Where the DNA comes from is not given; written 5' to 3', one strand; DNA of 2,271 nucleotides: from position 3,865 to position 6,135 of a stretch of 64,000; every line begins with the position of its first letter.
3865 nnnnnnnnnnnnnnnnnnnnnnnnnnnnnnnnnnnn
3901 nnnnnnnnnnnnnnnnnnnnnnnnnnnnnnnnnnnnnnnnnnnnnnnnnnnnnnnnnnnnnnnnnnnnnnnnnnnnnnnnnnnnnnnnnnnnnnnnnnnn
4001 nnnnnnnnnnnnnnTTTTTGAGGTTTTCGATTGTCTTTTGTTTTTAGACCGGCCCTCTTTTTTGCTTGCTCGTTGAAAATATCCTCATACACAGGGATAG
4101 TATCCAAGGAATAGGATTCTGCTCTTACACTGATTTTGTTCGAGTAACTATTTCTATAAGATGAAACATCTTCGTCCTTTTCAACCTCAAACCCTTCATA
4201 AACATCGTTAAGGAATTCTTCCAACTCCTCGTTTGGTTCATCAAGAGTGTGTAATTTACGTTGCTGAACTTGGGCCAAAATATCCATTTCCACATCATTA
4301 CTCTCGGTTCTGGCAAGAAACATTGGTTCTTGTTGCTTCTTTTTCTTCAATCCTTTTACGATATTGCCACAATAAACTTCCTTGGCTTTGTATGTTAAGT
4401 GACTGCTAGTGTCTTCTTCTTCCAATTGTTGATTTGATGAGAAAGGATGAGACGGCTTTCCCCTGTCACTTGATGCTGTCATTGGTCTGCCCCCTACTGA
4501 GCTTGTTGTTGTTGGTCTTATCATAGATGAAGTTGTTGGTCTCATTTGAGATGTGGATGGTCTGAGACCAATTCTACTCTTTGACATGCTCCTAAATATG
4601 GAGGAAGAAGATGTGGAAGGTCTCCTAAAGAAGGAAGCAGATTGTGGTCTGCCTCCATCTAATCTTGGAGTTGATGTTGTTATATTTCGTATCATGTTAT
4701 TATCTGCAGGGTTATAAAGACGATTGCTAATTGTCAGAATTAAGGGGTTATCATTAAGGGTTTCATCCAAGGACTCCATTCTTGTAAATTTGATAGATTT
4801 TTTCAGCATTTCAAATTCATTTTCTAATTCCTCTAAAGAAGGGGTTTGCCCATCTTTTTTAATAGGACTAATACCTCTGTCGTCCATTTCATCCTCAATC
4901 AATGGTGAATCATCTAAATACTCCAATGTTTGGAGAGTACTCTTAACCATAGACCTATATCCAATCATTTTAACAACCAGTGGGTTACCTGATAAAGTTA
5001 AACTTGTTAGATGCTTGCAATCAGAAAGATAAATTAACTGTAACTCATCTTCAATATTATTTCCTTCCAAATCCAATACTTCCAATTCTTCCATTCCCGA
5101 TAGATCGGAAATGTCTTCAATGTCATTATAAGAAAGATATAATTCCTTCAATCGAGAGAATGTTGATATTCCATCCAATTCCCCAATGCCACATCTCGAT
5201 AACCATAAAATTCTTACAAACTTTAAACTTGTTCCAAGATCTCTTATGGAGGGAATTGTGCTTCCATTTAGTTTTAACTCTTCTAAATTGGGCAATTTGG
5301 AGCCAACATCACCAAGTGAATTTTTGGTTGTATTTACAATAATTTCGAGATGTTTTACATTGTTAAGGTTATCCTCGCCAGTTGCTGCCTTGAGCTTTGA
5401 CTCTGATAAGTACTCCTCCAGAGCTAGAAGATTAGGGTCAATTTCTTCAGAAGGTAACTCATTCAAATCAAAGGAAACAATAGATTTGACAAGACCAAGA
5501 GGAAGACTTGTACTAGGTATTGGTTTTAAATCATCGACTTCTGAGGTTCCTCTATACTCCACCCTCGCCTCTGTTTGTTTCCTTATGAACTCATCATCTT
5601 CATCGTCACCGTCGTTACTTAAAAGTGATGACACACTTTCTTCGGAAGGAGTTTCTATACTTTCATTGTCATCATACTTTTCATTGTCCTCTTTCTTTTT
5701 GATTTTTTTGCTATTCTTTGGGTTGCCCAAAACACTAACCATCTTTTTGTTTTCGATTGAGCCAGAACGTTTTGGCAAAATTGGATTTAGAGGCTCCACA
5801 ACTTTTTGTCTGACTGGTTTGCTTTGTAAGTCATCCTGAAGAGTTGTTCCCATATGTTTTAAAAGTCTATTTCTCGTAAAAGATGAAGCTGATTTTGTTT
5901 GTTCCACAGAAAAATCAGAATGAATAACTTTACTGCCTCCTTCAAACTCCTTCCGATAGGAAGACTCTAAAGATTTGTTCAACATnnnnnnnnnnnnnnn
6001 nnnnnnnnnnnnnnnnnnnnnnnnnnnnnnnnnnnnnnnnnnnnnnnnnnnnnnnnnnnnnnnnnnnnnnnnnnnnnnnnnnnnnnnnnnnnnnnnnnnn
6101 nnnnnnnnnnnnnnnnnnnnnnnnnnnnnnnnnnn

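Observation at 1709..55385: Local over-representation of cilium/flagellum genes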

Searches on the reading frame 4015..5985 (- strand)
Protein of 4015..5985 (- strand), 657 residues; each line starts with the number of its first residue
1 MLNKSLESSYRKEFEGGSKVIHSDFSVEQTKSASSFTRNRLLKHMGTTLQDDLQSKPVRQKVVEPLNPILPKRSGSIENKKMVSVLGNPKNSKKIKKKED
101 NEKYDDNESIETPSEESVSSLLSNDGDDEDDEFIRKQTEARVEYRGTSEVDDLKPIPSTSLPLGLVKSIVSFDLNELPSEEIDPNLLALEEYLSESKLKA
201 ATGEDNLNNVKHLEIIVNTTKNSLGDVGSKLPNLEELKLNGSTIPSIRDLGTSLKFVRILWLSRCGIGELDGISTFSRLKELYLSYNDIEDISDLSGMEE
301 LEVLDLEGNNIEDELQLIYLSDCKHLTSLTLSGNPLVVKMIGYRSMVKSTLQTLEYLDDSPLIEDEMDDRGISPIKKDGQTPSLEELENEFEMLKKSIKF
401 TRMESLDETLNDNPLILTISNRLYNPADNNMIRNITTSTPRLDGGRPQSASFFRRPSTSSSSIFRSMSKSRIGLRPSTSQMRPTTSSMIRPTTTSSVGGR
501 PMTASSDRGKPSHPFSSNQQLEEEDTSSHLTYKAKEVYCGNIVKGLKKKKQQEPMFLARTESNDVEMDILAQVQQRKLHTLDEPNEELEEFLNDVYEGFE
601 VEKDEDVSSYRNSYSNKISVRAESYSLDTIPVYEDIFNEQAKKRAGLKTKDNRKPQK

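Call 5: search_protein_families(library=pfam, proteins=[window:4015-5985:-], max_evalue=0.01)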
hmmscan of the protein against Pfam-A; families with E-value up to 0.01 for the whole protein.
window:4015-5985:- (657 aa): 6 families
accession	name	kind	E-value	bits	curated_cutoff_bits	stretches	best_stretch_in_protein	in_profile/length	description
PF12799.13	LRR_4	-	2.8e-13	50.1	27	2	258-296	4-43/44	Leucine Rich repeats (2 copies)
PF13855.12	LRR_8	-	4.4e-11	42.8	27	1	260-311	6-61/61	Leucine rich repeat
PF14580.12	LRR_9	-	4.3e-10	39.9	30.5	1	235-358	22-146/175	Leucine-rich repeat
PF23211.1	LRR_LRWD1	-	1.1e-06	29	28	1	164-249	16-103/190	Leucine-rich repeat and WD repeat-containing protein 1, LRR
PF00560.39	LRR_1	-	7.6e-05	22.5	20.6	0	278-295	1-20/23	Leucine Rich Repeat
PF13516.12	LRR_6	-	0.0011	19.3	23.4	0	301-314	5-18/24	Leucine Rich repeat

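Call 12: search_solved_structures(query=window:4015-5985:-, max_evalue=0.001)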
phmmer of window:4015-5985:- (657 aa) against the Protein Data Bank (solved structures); distinct sequences matched with E-value up to 0.001: 94 (the best 60 are shown).
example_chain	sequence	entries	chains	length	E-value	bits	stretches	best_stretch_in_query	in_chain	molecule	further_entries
5il7_A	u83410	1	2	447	4.7e-21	78.2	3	253-361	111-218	Rab family protein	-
6hlu_A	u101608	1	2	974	3.8e-19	71.9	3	253-336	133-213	Rab family protein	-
8r4b_A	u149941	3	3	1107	6e-19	71.2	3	253-336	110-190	Rab family protein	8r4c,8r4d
2omu_A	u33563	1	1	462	2.1e-17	66.2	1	211-334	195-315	Internalin-A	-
2omx_A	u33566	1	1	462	1.4e-16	63.4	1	211-334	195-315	Internalin-A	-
2omv_A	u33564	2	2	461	1.5e-16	63.3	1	208-334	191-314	Internalin-A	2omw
2omt_A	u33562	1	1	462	2.2e-16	62.8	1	209-334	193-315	Internalin-A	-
2omz_A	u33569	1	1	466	3.2e-16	62.3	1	209-334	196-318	Internalin-A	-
2omy_A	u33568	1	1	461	8.9e-16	60.8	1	209-334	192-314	Internalin-A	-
8h62_A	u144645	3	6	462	1.1e-15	60.5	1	209-334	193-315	Internalin A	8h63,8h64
1o6s_A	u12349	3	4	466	1.6e-15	60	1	209-334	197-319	INTERNALIN A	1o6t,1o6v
8j07_m3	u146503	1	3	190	2.5e-12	49.4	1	229-367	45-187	Dynein axonemal light chain 1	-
4r58_A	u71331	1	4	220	1.5e-11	46.8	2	184-333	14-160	Leucine Rich Repeat protein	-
1otm_A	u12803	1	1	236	7e-11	44.6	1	178-333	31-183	internalin B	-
4fmz_A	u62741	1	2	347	8.6e-11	44.3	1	229-327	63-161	Internalin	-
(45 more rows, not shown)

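Call 35: list_cluster_members(proteins=[window:3042-3884:-, window:4015-5853:-, window:22633-23997:+, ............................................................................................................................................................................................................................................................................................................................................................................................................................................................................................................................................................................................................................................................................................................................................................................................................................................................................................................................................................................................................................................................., window:36570-38300:-, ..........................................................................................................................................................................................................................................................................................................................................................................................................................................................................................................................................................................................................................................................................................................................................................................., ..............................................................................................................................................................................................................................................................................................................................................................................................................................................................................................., window:6242-6994:-, window:50854-52359:-, window:46855-49437:-])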
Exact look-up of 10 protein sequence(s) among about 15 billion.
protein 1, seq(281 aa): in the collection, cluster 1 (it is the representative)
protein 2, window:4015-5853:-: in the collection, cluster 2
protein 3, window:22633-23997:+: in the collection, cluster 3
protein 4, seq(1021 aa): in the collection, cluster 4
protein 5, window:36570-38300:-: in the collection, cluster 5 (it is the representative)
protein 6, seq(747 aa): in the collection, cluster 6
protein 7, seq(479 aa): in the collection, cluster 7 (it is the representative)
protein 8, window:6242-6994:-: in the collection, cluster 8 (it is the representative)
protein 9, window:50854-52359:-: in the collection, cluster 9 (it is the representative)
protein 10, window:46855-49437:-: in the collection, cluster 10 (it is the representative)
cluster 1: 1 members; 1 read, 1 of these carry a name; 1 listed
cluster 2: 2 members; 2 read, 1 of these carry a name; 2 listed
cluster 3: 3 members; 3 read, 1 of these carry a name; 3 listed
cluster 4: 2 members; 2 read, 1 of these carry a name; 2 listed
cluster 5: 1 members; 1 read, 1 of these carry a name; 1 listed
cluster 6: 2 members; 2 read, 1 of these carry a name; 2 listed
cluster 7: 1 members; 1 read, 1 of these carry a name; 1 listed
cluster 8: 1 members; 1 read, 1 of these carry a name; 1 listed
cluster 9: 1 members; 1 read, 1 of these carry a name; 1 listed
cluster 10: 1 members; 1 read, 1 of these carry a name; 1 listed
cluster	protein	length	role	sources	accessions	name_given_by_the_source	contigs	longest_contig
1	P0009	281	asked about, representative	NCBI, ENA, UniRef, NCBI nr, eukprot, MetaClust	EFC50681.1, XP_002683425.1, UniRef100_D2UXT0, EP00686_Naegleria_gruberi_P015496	predicted protein [Naegleria gruberi] | Predicted protein n=1 Tax=Naegleria gruberi TaxID=5762 RepID=D2UXT0_NAEGR | uncharacterized protein NAEGRDRAFT_61231 [Naegleria gruberi]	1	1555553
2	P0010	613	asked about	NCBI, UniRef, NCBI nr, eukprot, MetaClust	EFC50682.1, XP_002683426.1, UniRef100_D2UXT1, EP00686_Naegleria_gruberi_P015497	hypothetical protein NAEGRDRAFT_61232 [Naegleria gruberi] | Uncharacterized protein FM140 n=1 Tax=Naegleria gruberi TaxID=5762 RepID=D2UXT1_NAEGR | uncharacterized protein NAEGRDRAFT_61232 [Naegleria gruberi]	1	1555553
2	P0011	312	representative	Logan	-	-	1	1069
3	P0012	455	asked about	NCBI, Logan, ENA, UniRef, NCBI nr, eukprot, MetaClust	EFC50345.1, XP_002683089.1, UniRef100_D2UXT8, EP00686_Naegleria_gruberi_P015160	predicted protein [Naegleria gruberi] | Predicted protein n=1 Tax=Naegleria gruberi TaxID=5762 RepID=D2UXT8_NAEGR | uncharacterized protein NAEGRDRAFT_28891 [Naegleria gruberi]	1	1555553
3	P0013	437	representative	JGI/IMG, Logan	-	-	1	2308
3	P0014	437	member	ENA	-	-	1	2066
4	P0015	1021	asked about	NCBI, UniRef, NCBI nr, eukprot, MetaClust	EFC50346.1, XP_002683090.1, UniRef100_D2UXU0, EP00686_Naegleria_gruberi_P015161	predicted protein [Naegleria gruberi] | Predicted protein n=1 Tax=Naegleria gruberi TaxID=5762 RepID=D2UXU0_NAEGR | uncharacterized protein NAEGRDRAFT_61240 [Naegleria gruberi]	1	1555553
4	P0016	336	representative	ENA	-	-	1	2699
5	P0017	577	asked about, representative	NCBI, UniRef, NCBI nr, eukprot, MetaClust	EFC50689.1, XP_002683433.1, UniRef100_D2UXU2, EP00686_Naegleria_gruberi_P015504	hypothetical protein NAEGRDRAFT_56451 [Naegleria gruberi] | Uncharacterized protein n=1 Tax=Naegleria gruberi TaxID=5762 RepID=D2UXU2_NAEGR | uncharacterized protein NAEGRDRAFT_56451 [Naegleria gruberi]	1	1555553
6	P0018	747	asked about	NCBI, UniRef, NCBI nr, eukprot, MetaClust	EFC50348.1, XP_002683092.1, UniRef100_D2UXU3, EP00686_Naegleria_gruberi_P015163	predicted protein [Naegleria gruberi] | Predicted protein n=1 Tax=Naegleria gruberi TaxID=5762 RepID=D2UXU3_NAEGR | uncharacterized protein NAEGRDRAFT_61243 [Naegleria gruberi]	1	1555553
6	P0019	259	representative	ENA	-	-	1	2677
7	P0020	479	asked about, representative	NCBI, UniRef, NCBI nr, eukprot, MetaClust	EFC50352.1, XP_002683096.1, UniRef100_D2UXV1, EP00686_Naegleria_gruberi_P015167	hypothetical protein NAEGRDRAFT_77715 [Naegleria gruberi] | Uncharacterized protein n=1 Tax=Naegleria gruberi TaxID=5762 RepID=D2UXV1_NAEGR | uncharacterized protein NAEGRDRAFT_77715 [Naegleria gruberi]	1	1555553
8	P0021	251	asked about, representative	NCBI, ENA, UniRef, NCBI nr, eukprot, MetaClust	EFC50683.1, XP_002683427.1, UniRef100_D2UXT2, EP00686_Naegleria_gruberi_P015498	predicted protein [Naegleria gruberi] | Predicted protein n=1 Tax=Naegleria gruberi TaxID=5762 RepID=D2UXT2_NAEGR | uncharacterized protein NAEGRDRAFT_61233 [Naegleria gruberi]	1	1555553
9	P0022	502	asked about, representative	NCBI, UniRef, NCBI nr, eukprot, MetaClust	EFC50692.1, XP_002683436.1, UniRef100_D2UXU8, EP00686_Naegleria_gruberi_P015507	predicted protein [Naegleria gruberi] | Predicted protein n=1 Tax=Naegleria gruberi TaxID=5762 RepID=D2UXU8_NAEGR | uncharacterized protein NAEGRDRAFT_61248 [Naegleria gruberi]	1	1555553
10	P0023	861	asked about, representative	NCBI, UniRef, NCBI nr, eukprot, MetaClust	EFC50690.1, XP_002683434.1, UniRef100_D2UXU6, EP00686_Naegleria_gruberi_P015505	ribosome biogenesis protein bop1 [Naegleria gruberi] | Ribosome biogenesis protein BOP1 homolog n=1 Tax=Naegleria gruberi TaxID=5762 ... | XP_002683434.1 ribosome biogenesis protein bop1 [Naegleria gruberi strain NEG-M]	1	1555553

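Call 39: search_protein_families(library=pfam, proteins=[P0018, P0017, P0007], max_evalue=0.5)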
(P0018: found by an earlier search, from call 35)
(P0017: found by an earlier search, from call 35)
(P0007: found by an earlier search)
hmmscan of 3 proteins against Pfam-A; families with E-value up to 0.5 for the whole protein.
P0018 (747 aa): 5 families
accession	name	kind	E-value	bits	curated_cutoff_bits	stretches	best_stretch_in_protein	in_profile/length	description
PF00170.26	bZIP_1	-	0.0031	18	27.6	2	208-245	26-63/64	bZIP transcription factor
PF15964.10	CCCAP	-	0.047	12.4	27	1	145-186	120-161/703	Centrosomal colon cancer autoantigen protein family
PF17014.10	Mad3_BUB1_I_2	-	0.048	14.2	37.6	1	432-501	37-109/128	Putative Mad3/BUB1 like region 1 protein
PF05266.19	DUF724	-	0.22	11.8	38.4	2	510-603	85-184/188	Protein of unknown function (DUF724)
PF04102.17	SlyX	-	0.45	11.6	30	1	81-108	3-30/67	SlyX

P0017 (577 aa): 1 family
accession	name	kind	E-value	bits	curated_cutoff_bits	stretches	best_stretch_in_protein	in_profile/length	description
PF20091.5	Abhydrolase_10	-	0.021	14.2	23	1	250-337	148-234/429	Alpha/beta hydrolase domain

P0007 (400 aa): 0 families

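Call 83: search_protein_families(library=pfam, proteins=[P0385, P0390, P0391, P0393, P0394, P0396, P0398, P0401, P0406, P0384], max_evalue=0.00001)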
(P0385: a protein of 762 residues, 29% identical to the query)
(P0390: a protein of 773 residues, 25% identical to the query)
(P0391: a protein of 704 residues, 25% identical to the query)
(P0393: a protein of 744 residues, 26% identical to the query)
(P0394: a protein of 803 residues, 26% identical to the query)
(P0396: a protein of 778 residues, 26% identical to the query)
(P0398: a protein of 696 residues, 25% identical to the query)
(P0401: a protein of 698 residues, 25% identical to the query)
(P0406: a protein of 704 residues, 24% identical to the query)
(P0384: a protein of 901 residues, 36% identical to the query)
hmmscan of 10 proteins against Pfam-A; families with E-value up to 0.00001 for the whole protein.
P0385 (762 aa): 0 families

P0390 (773 aa): 1 family
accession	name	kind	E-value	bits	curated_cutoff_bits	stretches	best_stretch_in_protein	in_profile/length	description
PF15964.10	CCCAP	-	4.2e-24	85.3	27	1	350-748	301-699/703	Centrosomal colon cancer autoantigen protein family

P0391 (704 aa): 1 family
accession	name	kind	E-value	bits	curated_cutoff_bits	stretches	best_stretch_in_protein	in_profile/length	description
PF15964.10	CCCAP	-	1.5e-15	57.1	27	1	220-672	248-699/703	Centrosomal colon cancer autoantigen protein family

P0393 (744 aa): 1 family
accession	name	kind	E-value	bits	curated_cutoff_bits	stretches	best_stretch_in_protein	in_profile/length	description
PF15964.10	CCCAP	-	1.5e-12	47.1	27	1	207-619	232-643/703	Centrosomal colon cancer autoantigen protein family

P0394 (803 aa): 0 families

P0396 (778 aa): 0 families

P0398 (696 aa): 1 family
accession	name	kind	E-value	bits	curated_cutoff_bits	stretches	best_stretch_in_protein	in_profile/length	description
PF15964.10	CCCAP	-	5e-15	55.3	27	1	291-664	292-665/703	Centrosomal colon cancer autoantigen protein family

P0401 (698 aa): 1 family
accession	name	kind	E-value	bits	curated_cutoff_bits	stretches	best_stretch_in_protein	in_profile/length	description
PF15964.10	CCCAP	-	1.6e-21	76.8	27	1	240-655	246-664/703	Centrosomal colon cancer autoantigen protein family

P0406 (704 aa): 0 families

P0384 (901 aa): 0 families

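Call 97: search_protein_families(library=pfam, proteins=[P0382], max_evalue=0.1)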
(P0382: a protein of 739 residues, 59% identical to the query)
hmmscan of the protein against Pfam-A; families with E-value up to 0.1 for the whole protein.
P0382 (739 aa): 5 families
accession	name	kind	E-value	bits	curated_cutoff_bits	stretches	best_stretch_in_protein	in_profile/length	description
PF04822.18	Takusan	-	0.0042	17.4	28.1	1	146-182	12-48/85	Takusan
PF25450.1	Rab11-FIP3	-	0.0059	17.3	31.9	0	204-243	55-94/125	Rab11-FIP3-like domain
PF06005.17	ZapB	-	0.009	16.9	31.5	1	551-614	7-70/71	Cell division protein ZapB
PF19111.5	DUF5798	-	0.023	15.3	27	1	269-330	7-65/89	Family of unknown function (DUF5798)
PF14712.11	Snapin_Pallidin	-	0.063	14.2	29.6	1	60-96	15-51/89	Snapin/Pallidin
